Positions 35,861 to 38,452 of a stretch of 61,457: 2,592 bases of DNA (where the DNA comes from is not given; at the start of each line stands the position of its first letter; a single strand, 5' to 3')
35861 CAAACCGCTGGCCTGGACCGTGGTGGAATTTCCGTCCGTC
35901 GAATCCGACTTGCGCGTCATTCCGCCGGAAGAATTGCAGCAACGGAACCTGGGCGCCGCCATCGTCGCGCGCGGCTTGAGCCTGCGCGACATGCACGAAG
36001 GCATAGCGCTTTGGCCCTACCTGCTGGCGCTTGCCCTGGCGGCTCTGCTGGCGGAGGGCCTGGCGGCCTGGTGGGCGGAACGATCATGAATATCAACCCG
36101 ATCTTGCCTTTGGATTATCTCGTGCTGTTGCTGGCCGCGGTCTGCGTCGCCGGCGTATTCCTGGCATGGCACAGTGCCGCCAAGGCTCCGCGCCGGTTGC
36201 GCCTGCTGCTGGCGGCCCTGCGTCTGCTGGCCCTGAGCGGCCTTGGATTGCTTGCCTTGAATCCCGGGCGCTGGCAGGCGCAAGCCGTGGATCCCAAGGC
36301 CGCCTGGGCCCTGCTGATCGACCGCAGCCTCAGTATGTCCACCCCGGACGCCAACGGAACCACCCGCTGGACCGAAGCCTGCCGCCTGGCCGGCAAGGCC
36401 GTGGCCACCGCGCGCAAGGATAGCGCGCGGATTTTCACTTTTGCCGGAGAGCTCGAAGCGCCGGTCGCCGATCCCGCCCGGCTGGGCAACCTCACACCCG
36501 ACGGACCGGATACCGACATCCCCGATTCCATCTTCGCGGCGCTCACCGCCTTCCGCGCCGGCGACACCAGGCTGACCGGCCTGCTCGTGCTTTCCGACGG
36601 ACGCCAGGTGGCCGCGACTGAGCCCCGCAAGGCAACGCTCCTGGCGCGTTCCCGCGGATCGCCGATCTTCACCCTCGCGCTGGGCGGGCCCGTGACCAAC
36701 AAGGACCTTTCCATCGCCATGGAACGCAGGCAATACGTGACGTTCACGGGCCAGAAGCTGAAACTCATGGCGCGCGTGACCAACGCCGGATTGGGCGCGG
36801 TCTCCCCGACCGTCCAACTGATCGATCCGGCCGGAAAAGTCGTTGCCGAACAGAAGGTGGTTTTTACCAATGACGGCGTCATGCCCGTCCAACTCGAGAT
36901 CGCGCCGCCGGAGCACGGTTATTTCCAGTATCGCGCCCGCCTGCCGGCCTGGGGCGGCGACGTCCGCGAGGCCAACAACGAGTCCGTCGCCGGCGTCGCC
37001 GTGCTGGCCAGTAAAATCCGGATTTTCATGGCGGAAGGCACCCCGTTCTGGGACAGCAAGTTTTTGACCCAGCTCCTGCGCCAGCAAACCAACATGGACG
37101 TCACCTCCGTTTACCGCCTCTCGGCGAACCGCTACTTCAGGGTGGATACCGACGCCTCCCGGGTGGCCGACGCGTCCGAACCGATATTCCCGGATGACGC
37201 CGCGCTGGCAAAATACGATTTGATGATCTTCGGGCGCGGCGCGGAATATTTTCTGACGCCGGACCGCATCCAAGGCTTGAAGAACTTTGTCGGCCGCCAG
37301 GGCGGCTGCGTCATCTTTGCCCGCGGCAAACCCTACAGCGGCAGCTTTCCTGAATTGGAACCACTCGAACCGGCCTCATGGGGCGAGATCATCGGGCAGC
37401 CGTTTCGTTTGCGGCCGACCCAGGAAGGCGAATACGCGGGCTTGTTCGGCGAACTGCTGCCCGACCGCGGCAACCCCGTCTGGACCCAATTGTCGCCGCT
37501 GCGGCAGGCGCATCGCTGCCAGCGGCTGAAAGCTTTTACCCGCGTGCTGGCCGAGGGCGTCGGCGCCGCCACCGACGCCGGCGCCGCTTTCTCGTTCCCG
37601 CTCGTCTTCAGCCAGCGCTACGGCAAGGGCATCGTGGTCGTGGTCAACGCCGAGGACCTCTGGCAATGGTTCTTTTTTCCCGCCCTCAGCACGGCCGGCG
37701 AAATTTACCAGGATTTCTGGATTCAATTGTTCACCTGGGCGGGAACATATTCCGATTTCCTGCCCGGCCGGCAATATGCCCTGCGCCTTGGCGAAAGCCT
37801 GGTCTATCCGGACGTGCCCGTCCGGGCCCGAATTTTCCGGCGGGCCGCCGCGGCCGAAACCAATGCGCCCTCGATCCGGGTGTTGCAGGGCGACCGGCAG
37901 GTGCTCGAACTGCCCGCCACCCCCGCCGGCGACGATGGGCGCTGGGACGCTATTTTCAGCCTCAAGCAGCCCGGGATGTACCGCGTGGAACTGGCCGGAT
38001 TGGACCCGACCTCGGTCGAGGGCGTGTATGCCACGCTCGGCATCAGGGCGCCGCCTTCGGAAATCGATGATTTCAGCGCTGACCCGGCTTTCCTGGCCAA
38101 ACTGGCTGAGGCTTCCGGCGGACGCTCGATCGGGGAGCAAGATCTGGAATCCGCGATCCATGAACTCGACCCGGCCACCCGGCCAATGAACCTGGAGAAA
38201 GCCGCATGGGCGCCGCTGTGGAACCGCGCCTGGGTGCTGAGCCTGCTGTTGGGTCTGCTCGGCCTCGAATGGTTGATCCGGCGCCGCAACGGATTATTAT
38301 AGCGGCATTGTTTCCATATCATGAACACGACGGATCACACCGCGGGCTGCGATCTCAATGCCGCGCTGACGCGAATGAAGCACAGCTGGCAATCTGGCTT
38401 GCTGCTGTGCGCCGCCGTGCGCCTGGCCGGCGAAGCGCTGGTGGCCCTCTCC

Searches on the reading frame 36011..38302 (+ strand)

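Call 6: search_protein_families(library=pfam, proteins=[window:36011-38302:+], max_evalue=0.001)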
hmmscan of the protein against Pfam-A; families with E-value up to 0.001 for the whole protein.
window:36011-38302:+ (763 aa): 1 family
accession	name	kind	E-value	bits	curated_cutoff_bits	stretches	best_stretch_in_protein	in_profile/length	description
PF13519.12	VWA_2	-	0.00018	22.6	27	0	101-197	3-106/107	von Willebrand factor type A domain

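Call 55: search_protein_families(library=ncbifam, proteins=[window:36011-38302:+], max_evalue=0.01)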
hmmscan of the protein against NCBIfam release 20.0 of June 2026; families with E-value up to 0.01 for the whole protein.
window:36011-38302:+ (763 aa): 0 families
